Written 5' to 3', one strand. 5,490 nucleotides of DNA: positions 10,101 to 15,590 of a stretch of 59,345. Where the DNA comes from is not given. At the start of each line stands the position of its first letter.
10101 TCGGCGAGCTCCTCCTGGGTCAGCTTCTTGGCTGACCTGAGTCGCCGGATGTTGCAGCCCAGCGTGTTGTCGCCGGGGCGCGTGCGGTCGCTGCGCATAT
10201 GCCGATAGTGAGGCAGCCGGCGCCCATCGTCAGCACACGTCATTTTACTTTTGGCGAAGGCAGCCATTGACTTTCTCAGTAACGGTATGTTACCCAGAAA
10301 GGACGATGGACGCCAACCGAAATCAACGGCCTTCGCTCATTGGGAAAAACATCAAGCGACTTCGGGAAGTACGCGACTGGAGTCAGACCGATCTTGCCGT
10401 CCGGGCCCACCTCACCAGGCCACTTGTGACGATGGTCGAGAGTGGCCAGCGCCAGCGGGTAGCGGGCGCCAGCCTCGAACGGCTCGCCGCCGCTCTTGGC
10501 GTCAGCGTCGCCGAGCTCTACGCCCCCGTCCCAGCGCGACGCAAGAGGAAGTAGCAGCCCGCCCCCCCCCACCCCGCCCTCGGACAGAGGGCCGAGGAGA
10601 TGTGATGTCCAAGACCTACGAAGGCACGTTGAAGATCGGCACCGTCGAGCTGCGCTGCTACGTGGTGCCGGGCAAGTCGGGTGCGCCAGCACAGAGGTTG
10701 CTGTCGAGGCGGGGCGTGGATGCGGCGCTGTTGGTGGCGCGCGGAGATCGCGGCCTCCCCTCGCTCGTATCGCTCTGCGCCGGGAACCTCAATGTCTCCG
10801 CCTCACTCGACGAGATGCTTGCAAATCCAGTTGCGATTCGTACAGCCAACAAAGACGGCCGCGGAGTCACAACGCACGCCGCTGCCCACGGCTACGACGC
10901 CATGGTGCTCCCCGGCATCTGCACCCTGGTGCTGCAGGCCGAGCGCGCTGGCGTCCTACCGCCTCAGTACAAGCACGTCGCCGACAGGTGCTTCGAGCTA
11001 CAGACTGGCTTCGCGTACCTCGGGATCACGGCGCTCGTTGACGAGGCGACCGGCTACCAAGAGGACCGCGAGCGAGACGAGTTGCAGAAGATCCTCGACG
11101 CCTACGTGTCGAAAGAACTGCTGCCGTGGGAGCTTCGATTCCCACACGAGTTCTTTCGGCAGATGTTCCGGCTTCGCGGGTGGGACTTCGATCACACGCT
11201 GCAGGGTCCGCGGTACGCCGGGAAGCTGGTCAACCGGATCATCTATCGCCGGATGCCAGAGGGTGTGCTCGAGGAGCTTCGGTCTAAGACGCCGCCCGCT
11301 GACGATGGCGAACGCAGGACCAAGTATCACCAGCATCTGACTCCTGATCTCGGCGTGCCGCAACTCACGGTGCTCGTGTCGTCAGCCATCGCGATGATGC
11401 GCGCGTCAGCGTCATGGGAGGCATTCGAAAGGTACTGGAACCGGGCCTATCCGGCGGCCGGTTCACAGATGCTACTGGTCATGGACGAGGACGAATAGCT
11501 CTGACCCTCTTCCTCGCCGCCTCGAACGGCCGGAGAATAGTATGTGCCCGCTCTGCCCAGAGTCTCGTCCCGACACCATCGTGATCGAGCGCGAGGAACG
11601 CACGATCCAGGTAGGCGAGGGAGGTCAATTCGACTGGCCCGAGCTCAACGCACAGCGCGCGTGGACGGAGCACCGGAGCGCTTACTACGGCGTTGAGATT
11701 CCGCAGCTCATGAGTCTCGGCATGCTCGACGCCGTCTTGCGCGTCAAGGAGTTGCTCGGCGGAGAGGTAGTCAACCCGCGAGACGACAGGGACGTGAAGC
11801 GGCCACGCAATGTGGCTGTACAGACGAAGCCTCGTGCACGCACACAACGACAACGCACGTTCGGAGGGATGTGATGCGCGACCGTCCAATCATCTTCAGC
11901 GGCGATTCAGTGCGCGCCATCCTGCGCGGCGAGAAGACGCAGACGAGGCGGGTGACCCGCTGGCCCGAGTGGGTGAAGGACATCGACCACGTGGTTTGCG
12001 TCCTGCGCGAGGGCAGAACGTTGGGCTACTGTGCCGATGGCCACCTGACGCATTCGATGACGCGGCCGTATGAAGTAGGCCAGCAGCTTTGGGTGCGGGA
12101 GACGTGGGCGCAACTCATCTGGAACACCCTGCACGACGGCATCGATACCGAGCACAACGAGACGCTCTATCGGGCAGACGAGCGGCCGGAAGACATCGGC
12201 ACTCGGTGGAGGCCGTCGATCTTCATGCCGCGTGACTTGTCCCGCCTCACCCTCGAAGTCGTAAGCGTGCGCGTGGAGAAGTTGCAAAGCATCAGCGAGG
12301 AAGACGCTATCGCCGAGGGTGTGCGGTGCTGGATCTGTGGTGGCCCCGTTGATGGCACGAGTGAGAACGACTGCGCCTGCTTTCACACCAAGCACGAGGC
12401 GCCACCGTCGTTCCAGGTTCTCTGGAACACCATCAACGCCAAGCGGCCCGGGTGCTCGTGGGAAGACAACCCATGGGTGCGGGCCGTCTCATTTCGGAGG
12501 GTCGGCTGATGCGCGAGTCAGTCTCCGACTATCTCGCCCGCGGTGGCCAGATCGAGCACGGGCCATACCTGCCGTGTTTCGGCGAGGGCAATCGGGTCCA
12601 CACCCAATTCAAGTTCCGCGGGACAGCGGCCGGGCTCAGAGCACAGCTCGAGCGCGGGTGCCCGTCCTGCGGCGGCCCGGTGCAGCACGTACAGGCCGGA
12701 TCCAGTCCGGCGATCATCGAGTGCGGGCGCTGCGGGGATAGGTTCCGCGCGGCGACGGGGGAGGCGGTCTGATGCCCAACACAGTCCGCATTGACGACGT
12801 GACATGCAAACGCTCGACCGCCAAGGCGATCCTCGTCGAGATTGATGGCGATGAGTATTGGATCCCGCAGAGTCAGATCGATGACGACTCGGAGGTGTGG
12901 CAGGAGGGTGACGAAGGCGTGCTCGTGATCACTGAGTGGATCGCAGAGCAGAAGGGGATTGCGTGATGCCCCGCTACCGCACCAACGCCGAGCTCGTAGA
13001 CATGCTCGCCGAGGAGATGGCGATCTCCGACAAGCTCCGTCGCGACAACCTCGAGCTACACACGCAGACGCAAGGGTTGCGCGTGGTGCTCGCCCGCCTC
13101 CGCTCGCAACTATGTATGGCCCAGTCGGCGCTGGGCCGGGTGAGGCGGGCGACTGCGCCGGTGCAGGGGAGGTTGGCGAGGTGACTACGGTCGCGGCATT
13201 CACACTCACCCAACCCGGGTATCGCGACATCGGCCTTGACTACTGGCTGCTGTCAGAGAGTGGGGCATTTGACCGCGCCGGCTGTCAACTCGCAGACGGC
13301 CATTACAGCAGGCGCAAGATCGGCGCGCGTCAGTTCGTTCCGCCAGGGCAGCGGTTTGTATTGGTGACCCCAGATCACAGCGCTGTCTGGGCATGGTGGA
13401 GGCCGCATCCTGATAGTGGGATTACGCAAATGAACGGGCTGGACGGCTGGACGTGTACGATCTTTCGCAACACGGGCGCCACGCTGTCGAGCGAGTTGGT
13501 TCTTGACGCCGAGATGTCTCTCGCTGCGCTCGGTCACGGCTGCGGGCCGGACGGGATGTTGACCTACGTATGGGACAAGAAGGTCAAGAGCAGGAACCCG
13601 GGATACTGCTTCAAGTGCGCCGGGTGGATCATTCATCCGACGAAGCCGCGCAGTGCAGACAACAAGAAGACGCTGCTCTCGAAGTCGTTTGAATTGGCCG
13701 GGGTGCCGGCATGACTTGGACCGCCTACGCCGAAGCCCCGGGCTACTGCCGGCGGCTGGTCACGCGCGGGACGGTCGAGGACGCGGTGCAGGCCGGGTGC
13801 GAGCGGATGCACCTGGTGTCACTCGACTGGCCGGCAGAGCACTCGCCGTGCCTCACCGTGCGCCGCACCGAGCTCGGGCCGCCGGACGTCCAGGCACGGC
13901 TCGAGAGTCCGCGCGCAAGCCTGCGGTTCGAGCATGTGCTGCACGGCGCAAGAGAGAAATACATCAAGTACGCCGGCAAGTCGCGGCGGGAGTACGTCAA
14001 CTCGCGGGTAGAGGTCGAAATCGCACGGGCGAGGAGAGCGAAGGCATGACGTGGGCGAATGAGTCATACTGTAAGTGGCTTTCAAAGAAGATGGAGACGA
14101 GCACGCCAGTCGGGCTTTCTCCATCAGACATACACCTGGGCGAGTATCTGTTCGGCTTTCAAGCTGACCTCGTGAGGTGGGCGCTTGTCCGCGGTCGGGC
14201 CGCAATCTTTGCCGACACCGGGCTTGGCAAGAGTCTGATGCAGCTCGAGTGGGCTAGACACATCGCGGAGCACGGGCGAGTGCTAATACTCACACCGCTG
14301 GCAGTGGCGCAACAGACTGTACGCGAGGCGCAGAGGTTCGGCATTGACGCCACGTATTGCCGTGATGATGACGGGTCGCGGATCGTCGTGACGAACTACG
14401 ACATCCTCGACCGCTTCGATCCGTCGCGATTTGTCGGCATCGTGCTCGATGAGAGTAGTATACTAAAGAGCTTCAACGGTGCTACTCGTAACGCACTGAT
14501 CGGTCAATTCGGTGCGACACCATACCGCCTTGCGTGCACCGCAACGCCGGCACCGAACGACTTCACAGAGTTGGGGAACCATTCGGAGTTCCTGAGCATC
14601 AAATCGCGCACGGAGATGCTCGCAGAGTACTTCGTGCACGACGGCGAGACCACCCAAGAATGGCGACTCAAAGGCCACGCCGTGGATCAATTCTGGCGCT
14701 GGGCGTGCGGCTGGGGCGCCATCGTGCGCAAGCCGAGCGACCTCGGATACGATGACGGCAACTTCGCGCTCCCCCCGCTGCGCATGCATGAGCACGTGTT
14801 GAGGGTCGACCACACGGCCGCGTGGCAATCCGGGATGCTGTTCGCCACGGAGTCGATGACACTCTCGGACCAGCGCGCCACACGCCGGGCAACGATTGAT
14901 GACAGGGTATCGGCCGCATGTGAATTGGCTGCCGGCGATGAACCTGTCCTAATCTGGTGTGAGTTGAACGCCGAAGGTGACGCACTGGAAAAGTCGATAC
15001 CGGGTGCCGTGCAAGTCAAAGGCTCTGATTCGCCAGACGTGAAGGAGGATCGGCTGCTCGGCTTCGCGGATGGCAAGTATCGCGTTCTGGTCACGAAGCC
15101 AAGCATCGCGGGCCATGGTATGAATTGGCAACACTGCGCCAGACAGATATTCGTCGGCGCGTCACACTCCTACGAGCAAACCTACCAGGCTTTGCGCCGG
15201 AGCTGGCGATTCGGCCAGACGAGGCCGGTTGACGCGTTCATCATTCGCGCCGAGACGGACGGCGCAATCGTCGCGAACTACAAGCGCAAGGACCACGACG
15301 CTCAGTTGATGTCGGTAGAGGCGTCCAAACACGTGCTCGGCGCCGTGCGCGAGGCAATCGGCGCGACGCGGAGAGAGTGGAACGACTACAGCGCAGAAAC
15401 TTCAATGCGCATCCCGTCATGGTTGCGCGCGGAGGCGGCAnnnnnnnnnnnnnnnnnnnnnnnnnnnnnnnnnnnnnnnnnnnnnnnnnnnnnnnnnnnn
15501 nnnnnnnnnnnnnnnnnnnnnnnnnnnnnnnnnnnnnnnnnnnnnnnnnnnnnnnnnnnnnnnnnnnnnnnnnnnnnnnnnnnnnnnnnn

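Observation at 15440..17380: Intein with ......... endonuclease splitting a phage DNA methyltransferase just before motif I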

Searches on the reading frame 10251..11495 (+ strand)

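Call 25: search_protein_families(library=phrogs, proteins=[window:10251-11495:+], max_evalue=0.00001)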
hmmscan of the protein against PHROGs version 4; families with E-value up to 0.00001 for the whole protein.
window:10251-11495:+ (415 aa): 2 families
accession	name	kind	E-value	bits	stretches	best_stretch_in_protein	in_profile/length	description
phrog_2384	-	unknown function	2.4e-73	248.3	1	117-414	43-336/338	-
phrog_1136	-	unknown function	2.5e-09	38.2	1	277-410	112-241/244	-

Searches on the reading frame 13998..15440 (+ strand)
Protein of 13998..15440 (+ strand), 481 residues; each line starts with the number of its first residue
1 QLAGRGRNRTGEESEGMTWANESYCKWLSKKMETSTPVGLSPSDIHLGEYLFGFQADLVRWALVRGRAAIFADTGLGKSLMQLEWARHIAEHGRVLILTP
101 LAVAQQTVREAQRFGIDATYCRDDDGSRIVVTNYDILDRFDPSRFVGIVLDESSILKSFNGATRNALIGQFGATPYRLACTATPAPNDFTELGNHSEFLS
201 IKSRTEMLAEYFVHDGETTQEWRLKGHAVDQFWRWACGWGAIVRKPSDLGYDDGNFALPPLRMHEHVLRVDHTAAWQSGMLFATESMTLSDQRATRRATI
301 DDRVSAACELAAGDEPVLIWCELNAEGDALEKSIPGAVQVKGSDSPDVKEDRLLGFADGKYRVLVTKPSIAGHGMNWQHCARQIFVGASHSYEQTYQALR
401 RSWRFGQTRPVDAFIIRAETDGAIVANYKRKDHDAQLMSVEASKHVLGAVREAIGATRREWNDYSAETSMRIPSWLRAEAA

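Call 25: search_protein_families(library=phrogs, proteins=[window:13998-15440:+], max_evalue=0.00001)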
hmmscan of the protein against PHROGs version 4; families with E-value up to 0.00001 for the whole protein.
window:13998-15440:+ (481 aa): 3 families
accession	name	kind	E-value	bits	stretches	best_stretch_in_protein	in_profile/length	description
phrog_62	-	DNA, RNA and nucleotide metabolism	2.5e-62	211.9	1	51-420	697-1112/1881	DNA helicase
phrog_16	-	DNA, RNA and nucleotide metabolism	2.7e-34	119.5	1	51-416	273-596/986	DNA helicase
phrog_11354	-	unknown function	1e-06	29.5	1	355-434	18-100/116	-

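Call 46: search_protein_families(library=pfam, proteins=[window:14046-15440:+], max_evalue=0.001)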
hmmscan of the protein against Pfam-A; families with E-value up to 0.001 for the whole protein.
window:14046-15440:+ (465 aa): 1 family
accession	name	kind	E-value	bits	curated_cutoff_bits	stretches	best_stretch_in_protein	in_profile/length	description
PF00271.37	Helicase_C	-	0.00013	22.6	23.5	1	296-390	13-110/110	Helicase conserved C-terminal domain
